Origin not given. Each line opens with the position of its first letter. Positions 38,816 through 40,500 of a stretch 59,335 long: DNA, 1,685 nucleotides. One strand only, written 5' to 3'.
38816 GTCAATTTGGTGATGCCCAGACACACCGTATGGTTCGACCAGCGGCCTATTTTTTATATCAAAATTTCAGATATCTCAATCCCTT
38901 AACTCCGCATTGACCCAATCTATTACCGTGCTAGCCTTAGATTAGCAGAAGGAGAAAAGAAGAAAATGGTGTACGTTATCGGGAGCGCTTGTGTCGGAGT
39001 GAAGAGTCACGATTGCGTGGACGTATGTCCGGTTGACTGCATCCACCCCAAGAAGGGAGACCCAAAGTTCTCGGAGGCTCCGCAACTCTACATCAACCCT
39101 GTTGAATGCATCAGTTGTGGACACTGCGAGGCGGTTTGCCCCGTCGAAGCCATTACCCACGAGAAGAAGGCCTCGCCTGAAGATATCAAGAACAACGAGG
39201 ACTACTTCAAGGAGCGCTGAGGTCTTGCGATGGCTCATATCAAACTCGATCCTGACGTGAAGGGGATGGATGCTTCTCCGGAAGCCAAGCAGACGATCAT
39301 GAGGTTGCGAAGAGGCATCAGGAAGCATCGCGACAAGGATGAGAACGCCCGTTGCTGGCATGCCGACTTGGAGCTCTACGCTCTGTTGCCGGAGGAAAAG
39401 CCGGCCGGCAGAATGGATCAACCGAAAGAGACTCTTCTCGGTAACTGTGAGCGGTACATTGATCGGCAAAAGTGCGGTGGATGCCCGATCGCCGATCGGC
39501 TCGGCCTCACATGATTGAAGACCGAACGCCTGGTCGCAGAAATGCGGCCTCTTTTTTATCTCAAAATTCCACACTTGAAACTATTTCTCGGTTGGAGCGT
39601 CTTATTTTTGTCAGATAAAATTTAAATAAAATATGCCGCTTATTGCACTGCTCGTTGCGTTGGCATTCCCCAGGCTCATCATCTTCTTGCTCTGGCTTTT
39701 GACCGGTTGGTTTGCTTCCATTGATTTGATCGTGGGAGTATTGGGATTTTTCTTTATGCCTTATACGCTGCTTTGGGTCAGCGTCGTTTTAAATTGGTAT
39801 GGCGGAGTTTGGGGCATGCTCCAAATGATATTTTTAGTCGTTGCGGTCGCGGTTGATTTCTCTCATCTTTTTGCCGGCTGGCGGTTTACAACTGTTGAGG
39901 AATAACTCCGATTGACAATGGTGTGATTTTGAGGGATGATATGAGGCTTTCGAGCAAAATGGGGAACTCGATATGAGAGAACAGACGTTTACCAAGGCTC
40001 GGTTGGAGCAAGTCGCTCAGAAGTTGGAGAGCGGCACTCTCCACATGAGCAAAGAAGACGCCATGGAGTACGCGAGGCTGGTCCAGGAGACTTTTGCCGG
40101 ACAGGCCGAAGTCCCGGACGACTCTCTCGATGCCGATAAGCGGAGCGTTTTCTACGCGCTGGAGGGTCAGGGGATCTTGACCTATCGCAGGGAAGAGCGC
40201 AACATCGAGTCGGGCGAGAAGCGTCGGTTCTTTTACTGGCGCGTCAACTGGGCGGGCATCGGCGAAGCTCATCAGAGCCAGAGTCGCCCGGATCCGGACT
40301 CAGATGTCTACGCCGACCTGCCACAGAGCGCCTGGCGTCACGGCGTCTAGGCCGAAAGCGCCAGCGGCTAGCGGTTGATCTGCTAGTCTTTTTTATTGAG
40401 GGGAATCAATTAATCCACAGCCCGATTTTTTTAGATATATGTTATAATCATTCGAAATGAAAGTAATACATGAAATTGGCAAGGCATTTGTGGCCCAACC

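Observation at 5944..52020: Twelve GC-rich, self-contained expression cassettes interleaved with a low-GC core-gene backbone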

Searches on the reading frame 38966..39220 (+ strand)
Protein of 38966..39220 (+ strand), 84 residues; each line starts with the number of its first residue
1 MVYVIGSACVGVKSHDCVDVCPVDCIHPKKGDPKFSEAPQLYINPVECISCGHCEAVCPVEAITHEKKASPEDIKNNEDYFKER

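Call 9: search_protein_families(library=pfam, max_evalue=0.01, proteins=[window:38966-39220:+])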
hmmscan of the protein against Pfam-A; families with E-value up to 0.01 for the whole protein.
window:38966-39220:+ (84 aa): 12 families
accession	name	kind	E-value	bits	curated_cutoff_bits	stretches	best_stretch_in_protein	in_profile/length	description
PF13237.11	Fer4_10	-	2.1e-09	37.6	25.5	2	3-59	3-53/53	4Fe-4S dicluster domain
PF12838.12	Fer4_7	-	2.8e-09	37.8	27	1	15-62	6-52/52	4Fe-4S dicluster domain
PF00037.32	Fer4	-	5e-09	36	21.1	1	42-64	2-24/24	4Fe-4S binding domain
PF13484.11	Fer4_16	-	1.5e-07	32.5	30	1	47-77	1-32/66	4Fe-4S double cluster binding domain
PF13187.11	Fer4_9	-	3.1e-07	30.7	27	1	15-63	6-52/52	4Fe-4S dicluster domain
PF14697.11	Fer4_21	-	4.4e-07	30.4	35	1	44-64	4-58/59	4Fe-4S dicluster domain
PF25160.1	LdpA_Fe-S-bd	-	6.5e-06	26.3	27.6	1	15-66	7-46/49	LdpA Fe-S cluster-binding domain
PF12837.12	Fer4_6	-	0.00015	22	25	1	43-63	4-24/24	4Fe-4S binding domain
PF13183.11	Fer4_8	-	0.00018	22.4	27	1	47-77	4-35/68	4Fe-4S dicluster domain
PF12797.12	Fer4_2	-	0.00033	20.9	24.5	1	47-60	9-22/22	4Fe-4S binding domain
PF12798.12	Fer4_3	-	0.004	18.3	27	0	48-62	1-15/15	4Fe-4S binding domain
PF12800.12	Fer4_4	-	0.0064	17.2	24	0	47-60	3-16/17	4Fe-4S binding domain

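Call 44: search_protein_families(library=phrogs, max_evalue=0.01, proteins=[window:38966-39220:+])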
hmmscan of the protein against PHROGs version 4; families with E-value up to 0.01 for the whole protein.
window:38966-39220:+ (84 aa): 2 families
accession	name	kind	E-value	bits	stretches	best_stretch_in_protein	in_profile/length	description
phrog_8732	-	unknown function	1.1e-12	49.5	1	1-75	1-66/107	-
phrog_16249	-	moron, auxiliary metabolic gene and host takeover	0.0082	16.9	1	4-69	62-120/208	ferredoxin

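Call 75: search_protein_families(library=padloc, max_evalue=0.01, proteins=[window:38966-39220:+])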
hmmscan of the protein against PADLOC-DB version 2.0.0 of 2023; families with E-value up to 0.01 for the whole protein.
window:38966-39220:+ (84 aa): 0 families

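Call 91: search_solved_structures(query=window:38966-39217:+, max_evalue=0.001, show_alignments=1)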
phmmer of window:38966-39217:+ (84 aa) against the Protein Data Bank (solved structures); distinct sequences matched with E-value up to 0.001: 74 (the best 60 are shown).
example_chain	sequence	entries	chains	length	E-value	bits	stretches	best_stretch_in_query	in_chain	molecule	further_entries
5t5i_F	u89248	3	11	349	7.7e-20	74.2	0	41-70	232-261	Tungsten formylmethanofuran dehydrogenase subunit fwdF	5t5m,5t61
9sw6_H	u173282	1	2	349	1e-19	73.9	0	41-70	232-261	Tungsten formylmethanofuran dehydrogenase, subunit F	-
1bc6_A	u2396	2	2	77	1.3e-16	63.9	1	3-82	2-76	7-FE FERREDOXIN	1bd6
1bqx_A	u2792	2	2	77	4.8e-16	62.1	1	3-82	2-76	PROTEIN (FERREDOXIN) | FERREDOXIN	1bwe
9sw6_G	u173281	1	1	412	1.8e-14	57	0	13-70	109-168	Polyferredoxin protein MvhB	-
2v2k_A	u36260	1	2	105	9.5e-13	51.6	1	3-70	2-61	FERREDOXIN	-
1h98_A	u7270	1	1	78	5.5e-11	45.9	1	3-75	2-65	FERREDOXIN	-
9sfi_T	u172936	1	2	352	1.3e-10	44.8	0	16-67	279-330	4Fe-4S ferredoxin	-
7bkb_K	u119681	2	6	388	3.2e-10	43.5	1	10-82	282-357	Formylmethanofuran dehydrogenase, subunit F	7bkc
1g6b_A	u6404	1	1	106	1.1e-08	38.6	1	3-75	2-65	7FE FERREDOXIN I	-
1frj_A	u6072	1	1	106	1.1e-08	38.5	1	3-75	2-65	FERREDOXIN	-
1frh_A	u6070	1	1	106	1.2e-08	38.5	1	3-75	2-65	FERREDOXIN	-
9eri_B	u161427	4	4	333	1.2e-08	38.5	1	14-72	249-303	Na(+)-translocating ferredoxin:NAD(+) oxidoreductase complex subunit B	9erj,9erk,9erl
1gao_A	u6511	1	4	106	1.8e-08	37.9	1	3-75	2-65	FERREDOXIN I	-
1frk_A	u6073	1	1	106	2.1e-08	37.6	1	3-75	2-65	FERREDOXIN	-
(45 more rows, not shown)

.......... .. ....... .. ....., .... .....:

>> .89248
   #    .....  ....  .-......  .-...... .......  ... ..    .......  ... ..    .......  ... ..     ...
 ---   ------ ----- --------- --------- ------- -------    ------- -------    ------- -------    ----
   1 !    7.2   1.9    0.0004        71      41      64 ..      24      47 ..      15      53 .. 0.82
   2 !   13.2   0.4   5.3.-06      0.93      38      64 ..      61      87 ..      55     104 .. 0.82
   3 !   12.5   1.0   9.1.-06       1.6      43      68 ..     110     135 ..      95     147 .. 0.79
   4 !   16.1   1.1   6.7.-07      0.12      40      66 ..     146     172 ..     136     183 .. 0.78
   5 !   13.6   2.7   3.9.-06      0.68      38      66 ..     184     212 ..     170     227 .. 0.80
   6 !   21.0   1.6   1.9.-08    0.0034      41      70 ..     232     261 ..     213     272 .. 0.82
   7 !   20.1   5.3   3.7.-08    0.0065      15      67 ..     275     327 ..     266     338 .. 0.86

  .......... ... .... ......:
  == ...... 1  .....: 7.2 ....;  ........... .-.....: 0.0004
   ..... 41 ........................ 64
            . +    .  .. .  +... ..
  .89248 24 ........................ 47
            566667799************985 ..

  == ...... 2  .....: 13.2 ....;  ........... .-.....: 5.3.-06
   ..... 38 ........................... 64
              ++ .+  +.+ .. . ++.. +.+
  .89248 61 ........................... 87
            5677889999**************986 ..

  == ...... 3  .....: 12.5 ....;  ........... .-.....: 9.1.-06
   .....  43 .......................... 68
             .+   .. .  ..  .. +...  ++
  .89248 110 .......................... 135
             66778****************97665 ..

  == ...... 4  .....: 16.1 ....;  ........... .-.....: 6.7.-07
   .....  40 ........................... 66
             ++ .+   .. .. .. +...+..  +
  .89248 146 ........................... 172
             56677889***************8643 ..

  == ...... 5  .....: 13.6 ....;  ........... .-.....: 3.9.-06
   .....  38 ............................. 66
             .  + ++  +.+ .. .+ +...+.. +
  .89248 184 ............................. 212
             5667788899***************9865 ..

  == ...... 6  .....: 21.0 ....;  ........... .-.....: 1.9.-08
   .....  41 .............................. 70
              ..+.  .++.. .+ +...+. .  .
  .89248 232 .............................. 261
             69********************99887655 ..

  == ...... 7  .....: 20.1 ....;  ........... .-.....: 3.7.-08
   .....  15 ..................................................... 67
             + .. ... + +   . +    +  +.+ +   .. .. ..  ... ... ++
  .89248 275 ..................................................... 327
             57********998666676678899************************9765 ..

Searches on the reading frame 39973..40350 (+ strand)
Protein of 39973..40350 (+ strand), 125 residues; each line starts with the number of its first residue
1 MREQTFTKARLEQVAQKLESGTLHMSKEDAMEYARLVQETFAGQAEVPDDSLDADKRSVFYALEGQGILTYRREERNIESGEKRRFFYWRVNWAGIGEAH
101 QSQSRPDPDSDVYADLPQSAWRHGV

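Call 9: search_protein_families(library=pfam, max_evalue=0.01, proteins=[window:39973-40350:+])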
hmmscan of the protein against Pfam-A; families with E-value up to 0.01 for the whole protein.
window:39973-40350:+ (125 aa): 1 family
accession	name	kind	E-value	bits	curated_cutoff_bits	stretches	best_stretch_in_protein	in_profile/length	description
PF19479.4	DUF6015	-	0.00041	21.1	27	1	23-92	18-87/140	Family of unknown function (DUF6015)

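Call 44: search_protein_families(library=phrogs, max_evalue=0.01, proteins=[window:39973-40350:+])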
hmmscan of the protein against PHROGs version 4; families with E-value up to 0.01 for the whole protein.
window:39973-40350:+ (125 aa): 0 families

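Call 75: search_protein_families(library=padloc, max_evalue=0.01, proteins=[window:39973-40350:+])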
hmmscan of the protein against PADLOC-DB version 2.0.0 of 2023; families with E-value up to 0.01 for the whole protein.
window:39973-40350:+ (125 aa): 0 families
